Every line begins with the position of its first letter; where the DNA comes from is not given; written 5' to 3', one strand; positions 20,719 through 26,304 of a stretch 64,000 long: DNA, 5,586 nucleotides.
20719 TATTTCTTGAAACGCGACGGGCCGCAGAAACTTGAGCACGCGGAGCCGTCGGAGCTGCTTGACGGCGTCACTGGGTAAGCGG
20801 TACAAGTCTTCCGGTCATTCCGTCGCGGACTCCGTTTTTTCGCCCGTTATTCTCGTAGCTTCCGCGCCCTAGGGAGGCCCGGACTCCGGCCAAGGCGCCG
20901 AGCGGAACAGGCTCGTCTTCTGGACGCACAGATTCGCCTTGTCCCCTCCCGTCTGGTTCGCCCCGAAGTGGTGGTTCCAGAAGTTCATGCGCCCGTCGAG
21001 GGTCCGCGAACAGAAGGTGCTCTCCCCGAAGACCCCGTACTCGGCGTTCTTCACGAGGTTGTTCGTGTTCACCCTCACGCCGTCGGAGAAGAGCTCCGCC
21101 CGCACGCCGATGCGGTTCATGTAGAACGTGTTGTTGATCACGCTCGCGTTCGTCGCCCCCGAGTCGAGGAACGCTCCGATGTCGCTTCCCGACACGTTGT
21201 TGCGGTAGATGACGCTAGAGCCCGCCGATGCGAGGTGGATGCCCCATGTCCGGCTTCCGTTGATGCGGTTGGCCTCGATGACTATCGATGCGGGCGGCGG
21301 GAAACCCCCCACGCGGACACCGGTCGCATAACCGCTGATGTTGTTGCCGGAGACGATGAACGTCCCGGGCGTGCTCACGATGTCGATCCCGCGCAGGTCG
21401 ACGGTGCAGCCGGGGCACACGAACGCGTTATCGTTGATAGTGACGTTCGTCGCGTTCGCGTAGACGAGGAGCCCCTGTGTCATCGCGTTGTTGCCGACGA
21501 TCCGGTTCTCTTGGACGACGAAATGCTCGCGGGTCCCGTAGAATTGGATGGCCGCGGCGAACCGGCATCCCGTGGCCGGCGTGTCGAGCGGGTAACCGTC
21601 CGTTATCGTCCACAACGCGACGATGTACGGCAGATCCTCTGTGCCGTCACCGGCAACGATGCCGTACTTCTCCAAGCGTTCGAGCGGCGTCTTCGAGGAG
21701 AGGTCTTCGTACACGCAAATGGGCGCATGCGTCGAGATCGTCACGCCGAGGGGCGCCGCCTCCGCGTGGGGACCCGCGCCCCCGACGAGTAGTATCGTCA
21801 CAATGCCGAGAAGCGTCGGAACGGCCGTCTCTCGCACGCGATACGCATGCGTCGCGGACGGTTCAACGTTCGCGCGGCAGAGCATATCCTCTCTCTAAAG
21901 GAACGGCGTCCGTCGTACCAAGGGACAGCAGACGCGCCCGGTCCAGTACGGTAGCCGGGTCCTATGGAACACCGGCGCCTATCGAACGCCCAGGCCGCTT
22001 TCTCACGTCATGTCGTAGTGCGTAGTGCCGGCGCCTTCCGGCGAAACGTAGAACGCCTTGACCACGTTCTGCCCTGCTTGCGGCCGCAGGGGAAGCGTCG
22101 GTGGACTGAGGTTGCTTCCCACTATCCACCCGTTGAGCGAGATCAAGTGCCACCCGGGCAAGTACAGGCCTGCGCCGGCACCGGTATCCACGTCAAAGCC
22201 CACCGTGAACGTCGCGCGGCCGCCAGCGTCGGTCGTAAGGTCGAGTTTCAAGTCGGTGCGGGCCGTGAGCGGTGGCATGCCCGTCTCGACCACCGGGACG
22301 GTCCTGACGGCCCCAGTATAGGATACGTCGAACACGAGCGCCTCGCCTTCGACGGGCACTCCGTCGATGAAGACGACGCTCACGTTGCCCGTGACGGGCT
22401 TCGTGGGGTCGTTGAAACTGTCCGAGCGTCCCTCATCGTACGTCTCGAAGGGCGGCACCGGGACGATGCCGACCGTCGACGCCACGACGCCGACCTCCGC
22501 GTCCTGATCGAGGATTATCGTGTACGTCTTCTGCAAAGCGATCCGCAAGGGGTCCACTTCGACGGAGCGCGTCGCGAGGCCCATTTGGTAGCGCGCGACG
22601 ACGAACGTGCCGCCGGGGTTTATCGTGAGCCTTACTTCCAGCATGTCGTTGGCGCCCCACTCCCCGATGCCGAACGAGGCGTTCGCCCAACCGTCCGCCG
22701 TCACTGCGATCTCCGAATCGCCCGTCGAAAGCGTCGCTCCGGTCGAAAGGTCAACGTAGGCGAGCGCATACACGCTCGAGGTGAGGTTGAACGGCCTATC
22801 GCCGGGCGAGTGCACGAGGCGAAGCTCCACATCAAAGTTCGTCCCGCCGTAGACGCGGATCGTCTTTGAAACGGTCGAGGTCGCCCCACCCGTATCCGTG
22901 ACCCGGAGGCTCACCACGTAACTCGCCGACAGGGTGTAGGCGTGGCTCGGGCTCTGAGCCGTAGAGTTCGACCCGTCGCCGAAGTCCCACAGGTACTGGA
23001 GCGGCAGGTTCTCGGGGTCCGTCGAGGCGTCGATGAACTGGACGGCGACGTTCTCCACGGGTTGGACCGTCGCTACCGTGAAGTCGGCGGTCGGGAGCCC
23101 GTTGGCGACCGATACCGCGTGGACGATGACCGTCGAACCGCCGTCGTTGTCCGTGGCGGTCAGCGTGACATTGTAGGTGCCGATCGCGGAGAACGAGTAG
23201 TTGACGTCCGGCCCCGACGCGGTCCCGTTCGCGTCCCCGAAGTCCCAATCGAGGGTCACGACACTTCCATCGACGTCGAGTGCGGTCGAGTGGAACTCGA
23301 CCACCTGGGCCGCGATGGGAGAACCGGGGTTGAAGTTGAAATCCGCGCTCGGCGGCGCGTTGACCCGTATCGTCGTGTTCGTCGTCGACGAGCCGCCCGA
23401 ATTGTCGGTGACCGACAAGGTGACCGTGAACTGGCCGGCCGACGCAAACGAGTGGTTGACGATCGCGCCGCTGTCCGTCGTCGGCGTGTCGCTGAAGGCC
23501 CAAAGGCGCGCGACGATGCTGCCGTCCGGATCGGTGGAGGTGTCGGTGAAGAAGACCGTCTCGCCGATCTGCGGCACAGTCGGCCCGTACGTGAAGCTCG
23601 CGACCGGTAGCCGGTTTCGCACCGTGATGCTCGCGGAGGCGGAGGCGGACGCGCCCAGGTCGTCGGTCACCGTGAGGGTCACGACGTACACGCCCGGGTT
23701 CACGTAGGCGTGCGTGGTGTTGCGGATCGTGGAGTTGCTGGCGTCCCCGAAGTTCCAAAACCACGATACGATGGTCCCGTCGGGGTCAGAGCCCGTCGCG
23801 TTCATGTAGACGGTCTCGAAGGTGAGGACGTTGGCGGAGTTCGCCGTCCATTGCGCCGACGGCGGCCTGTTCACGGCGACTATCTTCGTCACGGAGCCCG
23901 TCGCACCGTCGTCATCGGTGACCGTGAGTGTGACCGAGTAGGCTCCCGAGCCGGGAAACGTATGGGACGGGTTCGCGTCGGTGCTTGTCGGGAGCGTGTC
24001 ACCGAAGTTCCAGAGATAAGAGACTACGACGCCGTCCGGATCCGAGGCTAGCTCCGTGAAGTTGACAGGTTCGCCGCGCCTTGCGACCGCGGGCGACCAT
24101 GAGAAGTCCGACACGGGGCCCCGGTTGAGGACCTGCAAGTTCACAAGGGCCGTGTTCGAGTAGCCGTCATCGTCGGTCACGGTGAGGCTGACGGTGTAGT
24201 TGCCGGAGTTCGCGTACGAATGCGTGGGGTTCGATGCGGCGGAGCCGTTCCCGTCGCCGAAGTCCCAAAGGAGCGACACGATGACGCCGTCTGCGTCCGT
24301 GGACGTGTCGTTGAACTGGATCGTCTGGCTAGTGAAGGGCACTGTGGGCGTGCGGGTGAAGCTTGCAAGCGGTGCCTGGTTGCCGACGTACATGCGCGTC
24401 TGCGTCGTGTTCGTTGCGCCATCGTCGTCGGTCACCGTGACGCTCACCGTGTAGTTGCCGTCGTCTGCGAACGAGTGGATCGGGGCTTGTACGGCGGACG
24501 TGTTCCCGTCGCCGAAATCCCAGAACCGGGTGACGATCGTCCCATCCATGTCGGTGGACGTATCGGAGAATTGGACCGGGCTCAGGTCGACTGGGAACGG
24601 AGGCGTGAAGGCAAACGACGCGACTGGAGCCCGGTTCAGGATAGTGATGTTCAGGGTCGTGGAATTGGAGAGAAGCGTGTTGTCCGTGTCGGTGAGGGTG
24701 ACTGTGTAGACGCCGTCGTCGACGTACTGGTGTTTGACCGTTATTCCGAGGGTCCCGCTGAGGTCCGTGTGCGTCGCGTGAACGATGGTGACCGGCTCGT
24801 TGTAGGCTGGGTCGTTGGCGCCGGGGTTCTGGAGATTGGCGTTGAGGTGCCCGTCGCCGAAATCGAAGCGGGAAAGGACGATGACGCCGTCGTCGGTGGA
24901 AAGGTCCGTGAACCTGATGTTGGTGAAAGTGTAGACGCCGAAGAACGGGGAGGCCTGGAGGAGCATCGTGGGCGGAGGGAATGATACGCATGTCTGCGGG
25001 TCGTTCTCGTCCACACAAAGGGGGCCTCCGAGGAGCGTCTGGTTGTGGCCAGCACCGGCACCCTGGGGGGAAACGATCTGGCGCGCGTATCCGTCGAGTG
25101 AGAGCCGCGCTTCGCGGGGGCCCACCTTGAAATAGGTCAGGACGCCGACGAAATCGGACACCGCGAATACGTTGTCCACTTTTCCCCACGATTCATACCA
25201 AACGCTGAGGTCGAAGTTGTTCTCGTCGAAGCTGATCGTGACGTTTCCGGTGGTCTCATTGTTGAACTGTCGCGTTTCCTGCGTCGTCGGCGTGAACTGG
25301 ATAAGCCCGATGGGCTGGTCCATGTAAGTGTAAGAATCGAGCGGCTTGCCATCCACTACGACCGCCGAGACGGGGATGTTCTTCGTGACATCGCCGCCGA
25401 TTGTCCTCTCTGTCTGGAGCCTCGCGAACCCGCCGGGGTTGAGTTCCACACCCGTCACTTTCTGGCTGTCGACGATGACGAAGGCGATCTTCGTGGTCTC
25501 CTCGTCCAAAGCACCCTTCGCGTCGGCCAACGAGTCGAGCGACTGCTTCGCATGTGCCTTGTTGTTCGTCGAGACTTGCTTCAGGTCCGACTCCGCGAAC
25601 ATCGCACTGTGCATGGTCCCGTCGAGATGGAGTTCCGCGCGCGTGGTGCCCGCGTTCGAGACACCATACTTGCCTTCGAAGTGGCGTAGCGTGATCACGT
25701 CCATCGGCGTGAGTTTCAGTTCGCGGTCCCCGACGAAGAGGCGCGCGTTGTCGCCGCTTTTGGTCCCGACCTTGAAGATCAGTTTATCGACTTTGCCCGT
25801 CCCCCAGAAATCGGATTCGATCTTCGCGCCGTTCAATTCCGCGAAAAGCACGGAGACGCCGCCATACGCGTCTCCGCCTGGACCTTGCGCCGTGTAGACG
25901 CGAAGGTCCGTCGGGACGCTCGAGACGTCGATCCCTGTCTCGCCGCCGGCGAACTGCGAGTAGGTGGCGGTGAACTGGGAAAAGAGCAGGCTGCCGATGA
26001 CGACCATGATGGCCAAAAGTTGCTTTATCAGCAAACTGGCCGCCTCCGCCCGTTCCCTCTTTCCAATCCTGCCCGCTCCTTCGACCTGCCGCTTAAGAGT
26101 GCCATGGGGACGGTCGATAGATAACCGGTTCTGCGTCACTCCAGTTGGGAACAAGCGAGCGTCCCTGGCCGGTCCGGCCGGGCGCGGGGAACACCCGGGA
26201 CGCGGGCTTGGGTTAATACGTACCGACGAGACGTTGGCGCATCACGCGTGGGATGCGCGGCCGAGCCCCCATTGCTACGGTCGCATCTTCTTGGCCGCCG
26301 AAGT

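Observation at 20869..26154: Co-oriented giant multi-PKD surface protein and beta-helix protein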

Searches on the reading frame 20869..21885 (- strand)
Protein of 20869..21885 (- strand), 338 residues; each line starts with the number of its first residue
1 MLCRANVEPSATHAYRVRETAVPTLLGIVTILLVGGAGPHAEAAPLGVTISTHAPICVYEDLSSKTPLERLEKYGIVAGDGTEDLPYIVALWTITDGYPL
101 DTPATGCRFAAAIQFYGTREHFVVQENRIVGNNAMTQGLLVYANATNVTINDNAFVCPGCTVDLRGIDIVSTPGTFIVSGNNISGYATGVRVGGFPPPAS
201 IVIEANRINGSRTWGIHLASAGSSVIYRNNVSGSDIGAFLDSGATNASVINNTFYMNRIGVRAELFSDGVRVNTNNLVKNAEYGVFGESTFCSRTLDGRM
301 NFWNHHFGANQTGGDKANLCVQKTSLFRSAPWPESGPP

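Call 3: search_protein_families(library=pfam, proteins=[window:20869-21885:-], max_evalue=0.01)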
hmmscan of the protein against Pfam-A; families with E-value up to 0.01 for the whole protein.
window:20869-21885:- (338 aa): 2 families
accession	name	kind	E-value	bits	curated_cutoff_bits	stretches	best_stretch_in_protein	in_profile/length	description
PF13229.12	Beta_helix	-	2.2e-11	44.1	25.9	2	172-291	7-124/158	Right handed beta helix region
PF05048.19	NosD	-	3.5e-09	36.9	23.6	1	113-288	19-180/212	Periplasmic copper-binding protein (NosD)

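Call 4: search_protein_families(library=ncbifam, proteins=[window:20869-21885:-], max_evalue=0.01)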
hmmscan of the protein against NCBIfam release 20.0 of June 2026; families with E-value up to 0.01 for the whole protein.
window:20869-21885:- (338 aa): 2 families
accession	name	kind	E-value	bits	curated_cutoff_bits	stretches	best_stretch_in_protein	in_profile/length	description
TIGR04247.1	NosD_copper_fam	subfamily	1e-08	34.2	300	1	201-311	204-316/377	nitrous oxide reductase family maturation protein NosD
TIGR03804.1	para_beta_helix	repeat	0.008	15.8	19.45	1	203-235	12-43/44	parallel beta-helix repeat protein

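Call 8: find_homologous_proteins(query=window:20869-21885:-, max_evalue=0.001)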
Query window:20869-21885:- (338 aa): 2 proteins with E <= 0.001 among 3239 candidates.
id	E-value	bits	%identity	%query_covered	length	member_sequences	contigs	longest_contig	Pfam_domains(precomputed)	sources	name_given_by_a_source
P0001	5.3e-215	731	100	95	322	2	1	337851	PF13229.13,PF05048.20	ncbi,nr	ncbi:MAG: right-handed parallel beta-helix repeat-containing protein [Euryarchaeota archaeon]|nr:rig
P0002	1.4e-150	519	82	80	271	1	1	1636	PF13229.13,PF05048.20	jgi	jgi:parallel beta-helix repeat protein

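Call 13: find_encoding_contigs(protein=P0001, flank=10000, max_places=6)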
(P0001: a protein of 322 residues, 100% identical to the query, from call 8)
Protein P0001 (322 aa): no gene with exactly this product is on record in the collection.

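Call 18: find_encoding_contigs(protein=P0002, flank=10000)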
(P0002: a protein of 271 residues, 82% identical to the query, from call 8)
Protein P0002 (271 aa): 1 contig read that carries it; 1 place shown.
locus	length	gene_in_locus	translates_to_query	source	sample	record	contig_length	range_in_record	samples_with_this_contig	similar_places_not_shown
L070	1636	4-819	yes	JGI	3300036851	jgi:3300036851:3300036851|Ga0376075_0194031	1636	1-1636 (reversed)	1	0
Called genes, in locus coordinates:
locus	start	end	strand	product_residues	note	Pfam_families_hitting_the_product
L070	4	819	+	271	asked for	PF05048:NosD, PF13229:Beta_helix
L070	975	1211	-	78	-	-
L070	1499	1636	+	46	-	?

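Call 21: search_solved_structures(query=window:20869-21885:-, max_evalue=1, show_alignments=2)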
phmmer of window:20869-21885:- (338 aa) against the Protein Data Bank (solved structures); distinct sequences matched with E-value up to 1: 0.

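Call 60: find_related_loci(query=window:20869-21837:-, collection=metagenome_contigs, flank=10000)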
Query window:20869-21837:- (322 aa) in metagenome_contigs; peptide patterns used: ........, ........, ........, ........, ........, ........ (x = any residue, [..] = any of these).
248 stretches matched a pattern, but none encodes a relative of the query by tblastn (E <= 1e-3).

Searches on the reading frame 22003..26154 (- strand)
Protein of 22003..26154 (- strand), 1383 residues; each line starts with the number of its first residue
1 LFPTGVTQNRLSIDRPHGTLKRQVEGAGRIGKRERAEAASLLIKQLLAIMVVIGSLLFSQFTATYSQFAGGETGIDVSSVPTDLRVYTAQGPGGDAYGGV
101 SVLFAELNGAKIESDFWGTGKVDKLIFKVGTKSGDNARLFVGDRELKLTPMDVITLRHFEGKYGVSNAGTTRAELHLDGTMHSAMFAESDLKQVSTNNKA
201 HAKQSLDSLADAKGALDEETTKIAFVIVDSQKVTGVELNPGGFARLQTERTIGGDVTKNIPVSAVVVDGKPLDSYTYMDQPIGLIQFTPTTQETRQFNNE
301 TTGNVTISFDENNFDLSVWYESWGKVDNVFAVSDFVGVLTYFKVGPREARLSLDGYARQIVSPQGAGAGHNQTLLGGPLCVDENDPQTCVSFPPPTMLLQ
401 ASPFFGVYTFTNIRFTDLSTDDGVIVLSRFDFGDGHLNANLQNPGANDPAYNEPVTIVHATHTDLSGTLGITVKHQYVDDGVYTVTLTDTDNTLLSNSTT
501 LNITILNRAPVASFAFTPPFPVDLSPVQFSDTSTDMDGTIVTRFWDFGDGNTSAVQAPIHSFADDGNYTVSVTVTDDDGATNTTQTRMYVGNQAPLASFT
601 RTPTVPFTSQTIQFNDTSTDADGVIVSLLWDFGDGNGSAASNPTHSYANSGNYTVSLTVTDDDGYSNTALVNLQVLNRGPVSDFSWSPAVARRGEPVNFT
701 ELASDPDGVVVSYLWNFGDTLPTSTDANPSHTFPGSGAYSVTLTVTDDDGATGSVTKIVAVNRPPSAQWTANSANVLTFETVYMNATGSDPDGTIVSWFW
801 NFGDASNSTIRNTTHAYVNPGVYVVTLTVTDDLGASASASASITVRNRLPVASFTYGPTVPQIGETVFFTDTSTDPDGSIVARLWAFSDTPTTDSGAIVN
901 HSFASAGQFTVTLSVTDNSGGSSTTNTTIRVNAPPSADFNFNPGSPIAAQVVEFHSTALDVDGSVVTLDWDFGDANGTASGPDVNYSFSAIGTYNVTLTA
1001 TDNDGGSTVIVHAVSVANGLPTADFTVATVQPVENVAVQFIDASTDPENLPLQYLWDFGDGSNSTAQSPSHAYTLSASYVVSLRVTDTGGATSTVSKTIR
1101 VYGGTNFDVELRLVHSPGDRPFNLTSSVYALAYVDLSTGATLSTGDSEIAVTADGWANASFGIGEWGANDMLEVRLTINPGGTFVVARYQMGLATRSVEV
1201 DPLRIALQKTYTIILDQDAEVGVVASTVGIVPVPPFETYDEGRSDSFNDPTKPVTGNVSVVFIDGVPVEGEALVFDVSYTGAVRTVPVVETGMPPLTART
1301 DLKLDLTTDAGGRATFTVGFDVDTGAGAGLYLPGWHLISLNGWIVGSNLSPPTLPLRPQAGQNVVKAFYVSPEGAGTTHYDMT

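Call 3: search_protein_families(library=pfam, proteins=[window:22003-26154:-], max_evalue=0.01)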
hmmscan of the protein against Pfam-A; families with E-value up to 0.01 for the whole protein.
window:22003-26154:- (1383 aa): 11 families
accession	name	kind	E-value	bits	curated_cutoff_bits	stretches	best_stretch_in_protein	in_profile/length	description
PF18911.6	PKD_4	-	3.4e-121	396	27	8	592-673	1-83/85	PKD domain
PF00801.26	PKD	-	1e-87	288.7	23.5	8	686-759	6-79/80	PKD domain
PF22352.2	K319L-like_PKD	-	1.2e-24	86.6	27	4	780-845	12-84/84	K319L-like, PKD domain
PF05345.18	He_PIG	-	1.5e-09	38.6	24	0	813-845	64-95/96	Putative Ig domain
PF18981.6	InlK_D3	-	3.8e-08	33.7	25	0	987-1007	45-65/75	Internalin K domain (D3/D4)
PF15418.12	DUF4625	-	9.8e-07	29.5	27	0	563-587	103-127/131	Domain of unknown function (DUF4625)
PF13754.12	Big_3_4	-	4.7e-06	26.9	27.3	0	546-611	17-77/106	Domain of unknown function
PF08329.16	ChitinaseA_N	-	4.7e-06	26.7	21.2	0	808-845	70-107/133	Chitinase A, N-terminal domain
PF16967.11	TcfC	-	0.00065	19.7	29.4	0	565-589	43-67/68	E-set like domain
PF17963.7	Big_9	-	0.0012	20.1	23.6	0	592-673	1-88/89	Bacterial Ig domain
PF19077.6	Big_13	-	0.0089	16.9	27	0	563-585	72-94/102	Bacterial Ig-like domain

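Call 4: search_protein_families(library=ncbifam, proteins=[window:22003-26154:-], max_evalue=0.01)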
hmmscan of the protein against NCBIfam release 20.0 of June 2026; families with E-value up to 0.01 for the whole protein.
window:22003-26154:- (1383 aa): 3 families
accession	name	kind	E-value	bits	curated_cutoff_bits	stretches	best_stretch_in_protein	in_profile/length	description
TIGR00864.1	PCC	subfamily_domain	1.7e-28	97.7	1861.4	2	420-1007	976-1549/2700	polycystin cation channel protein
NF058578.1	CPR_pilus_PamR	equivalog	2.1e-18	66.2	300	0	983-1030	205-251/297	pilus system RbmA-like protein PamR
NF033932.1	LapB_rpt_80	domain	3e-09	37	45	0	737-773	1-38/83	LapB repeat-containing protein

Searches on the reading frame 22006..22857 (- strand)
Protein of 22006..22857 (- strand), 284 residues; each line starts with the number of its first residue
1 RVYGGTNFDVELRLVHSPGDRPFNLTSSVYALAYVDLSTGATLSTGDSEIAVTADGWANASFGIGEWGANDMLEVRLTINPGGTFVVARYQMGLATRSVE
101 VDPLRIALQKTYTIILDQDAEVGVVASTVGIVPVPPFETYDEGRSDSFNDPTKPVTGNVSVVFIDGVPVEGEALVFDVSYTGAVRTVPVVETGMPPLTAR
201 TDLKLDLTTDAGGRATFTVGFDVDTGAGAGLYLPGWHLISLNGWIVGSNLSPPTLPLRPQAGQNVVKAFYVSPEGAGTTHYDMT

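Call 12: find_homologous_proteins(query=window:22006-22857:-, max_evalue=0.001)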
Query window:22006-22857:-: 3842 candidates shared short words with the query, none scored E <= 0.001.

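Call 20: search_solved_structures(query=window:22006-22857:-, max_evalue=1)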
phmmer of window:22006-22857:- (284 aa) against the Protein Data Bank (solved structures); distinct sequences matched with E-value up to 1: 0.

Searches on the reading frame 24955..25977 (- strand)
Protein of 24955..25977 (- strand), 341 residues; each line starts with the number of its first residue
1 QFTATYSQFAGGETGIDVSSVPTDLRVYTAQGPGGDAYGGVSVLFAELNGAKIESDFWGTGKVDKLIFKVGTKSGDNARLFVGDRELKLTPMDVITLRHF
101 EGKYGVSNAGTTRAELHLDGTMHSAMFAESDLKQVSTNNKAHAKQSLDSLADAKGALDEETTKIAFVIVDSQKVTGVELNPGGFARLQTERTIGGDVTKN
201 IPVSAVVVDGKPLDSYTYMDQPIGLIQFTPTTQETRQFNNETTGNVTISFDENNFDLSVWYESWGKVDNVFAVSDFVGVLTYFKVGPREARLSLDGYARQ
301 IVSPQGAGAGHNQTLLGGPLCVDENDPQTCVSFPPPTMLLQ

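Call 11: find_homologous_proteins(query=window:24955-25977:-, max_evalue=0.001)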
Query window:24955-25977:-: 3242 candidates shared short words with the query, none scored E <= 0.001.

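Call 16: find_related_loci(query=window:24955-25977:-, collection=metagenome_contigs, flank=10000)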
Query window:24955-25977:- (341 aa) in metagenome_contigs; peptide patterns used: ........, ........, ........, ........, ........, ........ (x = any residue, [..] = any of these).
107 stretches matched a pattern, but none encodes a relative of the query by tblastn (E <= 1e-3).

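Call 19: search_solved_structures(query=window:24955-25977:-, max_evalue=1)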
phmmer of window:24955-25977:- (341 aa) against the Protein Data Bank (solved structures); distinct sequences matched with E-value up to 1: 0.

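Call 30: predict_structure(protein=window:24955-25977:-)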
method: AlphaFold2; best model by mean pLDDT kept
length: 341 residues; sequences in the alignment: 1
mean_pLDDT: 31.0   pTM: 0.18
mean pLDDT of the five models: 31.0, 28.3, 26.6, 26.5, 25.9
residues with pLDDT >= 90: 0; 70-90: 0; 50-70: 0; < 50: 341
segments of 3 or more residues with pLDDT < 50: 1-341
pLDDT, mean of each block of 10 residues (from residue 1): 29 33 33 31 32 31 32 36 36 34 26 30 28 28 28 28 27 31 30 26 28 29 30 33 35 35 33 32 31 30 26 32 40 34 32
secondary structure, 60 per line:
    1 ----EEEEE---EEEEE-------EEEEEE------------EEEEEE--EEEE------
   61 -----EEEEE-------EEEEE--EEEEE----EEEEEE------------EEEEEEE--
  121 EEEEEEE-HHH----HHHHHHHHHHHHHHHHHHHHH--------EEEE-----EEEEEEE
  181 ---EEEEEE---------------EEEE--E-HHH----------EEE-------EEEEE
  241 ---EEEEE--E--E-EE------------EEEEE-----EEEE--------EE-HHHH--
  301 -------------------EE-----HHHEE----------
elements in order: E5-9 E13-17 E25-30 E43-48 E51-54 E66-70 E78-82 E85-89 E94-99 E112-118 E121-127 H136-156 E165-168 E174-180 E184-189 E205-208 E226-228 E236-240 E244-248 E270-274 E280-283 H295-298
